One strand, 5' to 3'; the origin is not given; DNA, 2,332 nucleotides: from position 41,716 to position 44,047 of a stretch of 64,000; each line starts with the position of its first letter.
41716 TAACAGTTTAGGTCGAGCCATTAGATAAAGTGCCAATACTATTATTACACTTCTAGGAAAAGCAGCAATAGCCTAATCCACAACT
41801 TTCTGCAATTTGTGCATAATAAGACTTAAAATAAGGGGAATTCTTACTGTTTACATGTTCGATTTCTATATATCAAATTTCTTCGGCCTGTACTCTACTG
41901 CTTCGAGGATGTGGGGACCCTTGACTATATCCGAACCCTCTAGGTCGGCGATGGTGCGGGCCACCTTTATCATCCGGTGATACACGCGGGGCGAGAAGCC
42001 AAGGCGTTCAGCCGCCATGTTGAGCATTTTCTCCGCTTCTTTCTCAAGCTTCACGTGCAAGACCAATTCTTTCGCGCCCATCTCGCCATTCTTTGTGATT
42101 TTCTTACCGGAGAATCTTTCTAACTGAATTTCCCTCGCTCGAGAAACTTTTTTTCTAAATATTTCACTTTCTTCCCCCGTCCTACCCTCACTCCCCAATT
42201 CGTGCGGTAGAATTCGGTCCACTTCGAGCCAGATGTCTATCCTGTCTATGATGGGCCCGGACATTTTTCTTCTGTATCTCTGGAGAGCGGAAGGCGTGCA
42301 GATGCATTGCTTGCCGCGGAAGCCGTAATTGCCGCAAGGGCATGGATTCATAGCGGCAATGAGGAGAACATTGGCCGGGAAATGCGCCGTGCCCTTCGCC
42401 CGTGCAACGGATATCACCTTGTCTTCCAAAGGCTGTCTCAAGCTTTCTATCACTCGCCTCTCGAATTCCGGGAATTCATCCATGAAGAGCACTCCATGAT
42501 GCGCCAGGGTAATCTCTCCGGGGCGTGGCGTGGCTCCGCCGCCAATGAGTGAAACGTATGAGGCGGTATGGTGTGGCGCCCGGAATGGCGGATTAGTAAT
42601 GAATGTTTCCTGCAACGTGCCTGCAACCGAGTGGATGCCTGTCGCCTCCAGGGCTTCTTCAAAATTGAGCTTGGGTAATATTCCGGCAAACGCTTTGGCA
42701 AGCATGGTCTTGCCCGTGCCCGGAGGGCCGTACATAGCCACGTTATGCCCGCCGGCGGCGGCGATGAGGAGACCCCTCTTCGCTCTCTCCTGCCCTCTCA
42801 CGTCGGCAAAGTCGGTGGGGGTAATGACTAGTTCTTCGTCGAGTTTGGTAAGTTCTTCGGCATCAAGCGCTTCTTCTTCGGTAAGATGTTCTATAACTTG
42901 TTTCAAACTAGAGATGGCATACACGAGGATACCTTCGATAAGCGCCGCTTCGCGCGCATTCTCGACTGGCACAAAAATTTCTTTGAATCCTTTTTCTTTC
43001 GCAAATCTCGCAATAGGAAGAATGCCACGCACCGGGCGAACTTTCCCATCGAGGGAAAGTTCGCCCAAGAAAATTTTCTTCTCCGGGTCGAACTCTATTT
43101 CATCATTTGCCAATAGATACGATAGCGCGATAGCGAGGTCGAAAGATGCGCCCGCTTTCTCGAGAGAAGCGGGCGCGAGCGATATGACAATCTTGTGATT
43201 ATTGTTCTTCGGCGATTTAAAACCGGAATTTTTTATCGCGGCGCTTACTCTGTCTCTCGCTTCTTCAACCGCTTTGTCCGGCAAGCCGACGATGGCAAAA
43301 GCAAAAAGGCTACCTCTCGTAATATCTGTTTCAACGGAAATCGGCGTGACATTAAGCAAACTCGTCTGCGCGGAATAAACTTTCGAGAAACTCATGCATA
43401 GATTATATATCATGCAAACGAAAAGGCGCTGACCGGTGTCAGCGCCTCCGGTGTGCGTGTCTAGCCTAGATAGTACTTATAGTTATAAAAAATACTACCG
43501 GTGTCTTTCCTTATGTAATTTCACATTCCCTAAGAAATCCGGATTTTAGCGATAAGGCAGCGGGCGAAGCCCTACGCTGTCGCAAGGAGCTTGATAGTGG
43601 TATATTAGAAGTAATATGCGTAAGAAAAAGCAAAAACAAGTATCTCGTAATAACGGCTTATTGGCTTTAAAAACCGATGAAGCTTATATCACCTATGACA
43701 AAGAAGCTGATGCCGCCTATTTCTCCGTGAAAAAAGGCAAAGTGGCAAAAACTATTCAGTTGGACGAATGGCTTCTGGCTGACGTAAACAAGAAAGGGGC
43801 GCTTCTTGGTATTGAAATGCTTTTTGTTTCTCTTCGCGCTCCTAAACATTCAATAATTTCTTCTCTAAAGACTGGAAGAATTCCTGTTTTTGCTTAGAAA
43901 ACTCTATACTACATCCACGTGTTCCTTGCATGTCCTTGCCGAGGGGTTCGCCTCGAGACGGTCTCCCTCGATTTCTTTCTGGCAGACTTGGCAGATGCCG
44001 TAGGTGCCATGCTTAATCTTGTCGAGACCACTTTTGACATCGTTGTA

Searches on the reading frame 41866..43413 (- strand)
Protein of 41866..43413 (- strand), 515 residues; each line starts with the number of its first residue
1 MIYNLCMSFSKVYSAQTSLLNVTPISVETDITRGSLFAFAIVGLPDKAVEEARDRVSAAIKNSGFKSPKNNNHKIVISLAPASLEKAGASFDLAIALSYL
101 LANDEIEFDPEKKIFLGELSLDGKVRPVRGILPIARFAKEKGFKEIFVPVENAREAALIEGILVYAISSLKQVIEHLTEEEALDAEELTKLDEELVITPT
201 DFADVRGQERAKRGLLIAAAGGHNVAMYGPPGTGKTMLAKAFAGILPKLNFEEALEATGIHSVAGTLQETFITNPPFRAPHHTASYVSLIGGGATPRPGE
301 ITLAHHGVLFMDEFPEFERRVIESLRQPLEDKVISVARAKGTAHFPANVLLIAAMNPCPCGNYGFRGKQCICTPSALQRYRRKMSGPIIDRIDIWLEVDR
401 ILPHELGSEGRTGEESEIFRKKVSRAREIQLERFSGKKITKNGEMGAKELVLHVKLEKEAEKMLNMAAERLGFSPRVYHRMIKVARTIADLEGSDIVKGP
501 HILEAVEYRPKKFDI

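Call 3: search_protein_families(library=pfam, proteins=[window:41866-43413:-], max_evalue=1)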
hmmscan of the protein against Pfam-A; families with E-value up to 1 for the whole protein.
window:41866-43413:- (515 aa): 21 families
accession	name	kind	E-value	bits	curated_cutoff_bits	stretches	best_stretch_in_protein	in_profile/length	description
PF01078.27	Mg_chelatase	-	2.9e-89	298.4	20.3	1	201-401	1-202/207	Magnesium chelatase, subunit ChlI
PF13541.12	ChlI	-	5.2e-39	133.3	27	1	27-152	1-121/121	Subunit ChlI of Mg-chelatase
PF13335.12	Mg_chelatase_C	-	9.5e-28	97.1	26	1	413-509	1-94/94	Magnesium chelatase, subunit ChlI C-terminal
PF07728.20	AAA_5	-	6.2e-10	39.7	22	1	225-359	2-125/139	AAA domain (dynein-related subfamily)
PF00493.29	MCM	-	3.7e-09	36.5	23.3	1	297-363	113-178/224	MCM P-loop domain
PF00004.35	AAA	-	7e-06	26.9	21.2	1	226-252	2-27/131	ATPase family associated with various cellular activities (AAA)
PF05496.18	RuvB_N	-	1.6e-05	25.1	27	2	199-243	3-54/159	Holliday junction DNA helicase RuvB P-loop domain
PF00158.32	Sigma54_activat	-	2.2e-05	24.7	20.2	1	220-356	20-142/168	Sigma-54 interaction domain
PF05362.19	Lon_C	-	0.00011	22.3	21.1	1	51-176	72-201/205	Lon protease (S16) C-terminal proteolytic domain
PF13479.12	AAA_24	-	0.0042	17.4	27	1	224-257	4-36/195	AAA domain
PF20030.5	bpMoxR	-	0.0078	15.7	27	1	215-252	24-61/205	MoxR domain in the MoxR-vWA-beta-propeller ternary systems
PF00005.33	ABC_tran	-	0.014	16.5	25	1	222-247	11-36/137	ABC transporter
PF01695.23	IstB_IS21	-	0.014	15.3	24.1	1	223-243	93-113/238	IstB-like ATP binding protein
PF13191.12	AAA_16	-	0.021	15.8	32.6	1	220-246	21-48/167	AAA ATPase domain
PF13401.12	AAA_22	-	0.024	15.4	27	1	225-248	8-31/130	AAA domain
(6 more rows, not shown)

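Call 63: find_related_loci(query=window:41866-43413:-, collection=metagenome_contigs, flank=4000)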
Query window:41866-43413:- (515 aa) in metagenome_contigs; peptide patterns used: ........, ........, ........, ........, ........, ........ (x = any residue, [..] = any of these).
600 stretches matched a pattern (row limit reached: there are more); 587 encode a relative of the query (tblastn E <= 1e-3); the best 80 are kept; 80 distinct loci.
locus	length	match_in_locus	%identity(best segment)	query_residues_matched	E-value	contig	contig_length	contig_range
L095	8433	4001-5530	82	7-515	0e+0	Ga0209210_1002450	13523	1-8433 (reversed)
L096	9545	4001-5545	80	1-515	0e+0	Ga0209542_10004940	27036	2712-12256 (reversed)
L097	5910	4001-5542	79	1-515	0e+0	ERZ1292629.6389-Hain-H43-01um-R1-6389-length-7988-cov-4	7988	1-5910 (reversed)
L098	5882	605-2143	76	3-515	0e+0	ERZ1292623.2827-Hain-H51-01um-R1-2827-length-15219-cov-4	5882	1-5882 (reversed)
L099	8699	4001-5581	59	2-511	0e+0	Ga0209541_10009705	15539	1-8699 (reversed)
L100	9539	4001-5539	59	7-511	0e+0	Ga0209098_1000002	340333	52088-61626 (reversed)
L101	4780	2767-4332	58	7-515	0e+0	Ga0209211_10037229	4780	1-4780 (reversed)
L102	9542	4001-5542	61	5-511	0e+0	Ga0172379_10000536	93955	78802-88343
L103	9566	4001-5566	58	7-513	0e+0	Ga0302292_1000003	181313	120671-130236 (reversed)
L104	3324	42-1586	59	7-511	0e+0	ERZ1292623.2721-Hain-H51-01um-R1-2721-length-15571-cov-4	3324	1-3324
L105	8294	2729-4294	57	3-511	0e+0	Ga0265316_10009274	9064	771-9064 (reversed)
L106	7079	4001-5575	58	5-512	0e+0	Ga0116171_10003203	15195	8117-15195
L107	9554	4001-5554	59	1-511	0e+0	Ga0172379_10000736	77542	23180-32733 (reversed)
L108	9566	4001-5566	59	7-511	0e+0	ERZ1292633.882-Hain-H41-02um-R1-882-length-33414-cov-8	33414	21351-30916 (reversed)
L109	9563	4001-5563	57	7-512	0e+0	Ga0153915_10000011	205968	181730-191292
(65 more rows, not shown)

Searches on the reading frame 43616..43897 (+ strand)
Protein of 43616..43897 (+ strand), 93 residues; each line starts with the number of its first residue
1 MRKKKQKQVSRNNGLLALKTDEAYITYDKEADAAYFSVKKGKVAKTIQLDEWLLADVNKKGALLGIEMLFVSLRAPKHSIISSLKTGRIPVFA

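Call 3: search_protein_families(library=pfam, proteins=[window:43616-43897:+], max_evalue=1)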
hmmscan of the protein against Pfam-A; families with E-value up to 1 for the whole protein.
window:43616-43897:+ (93 aa): 1 family
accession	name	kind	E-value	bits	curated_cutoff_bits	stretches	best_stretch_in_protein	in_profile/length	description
PF10049.14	DUF2283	-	5.5e-11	42.9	23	1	25-72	2-49/49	Protein of unknown function (DUF2283)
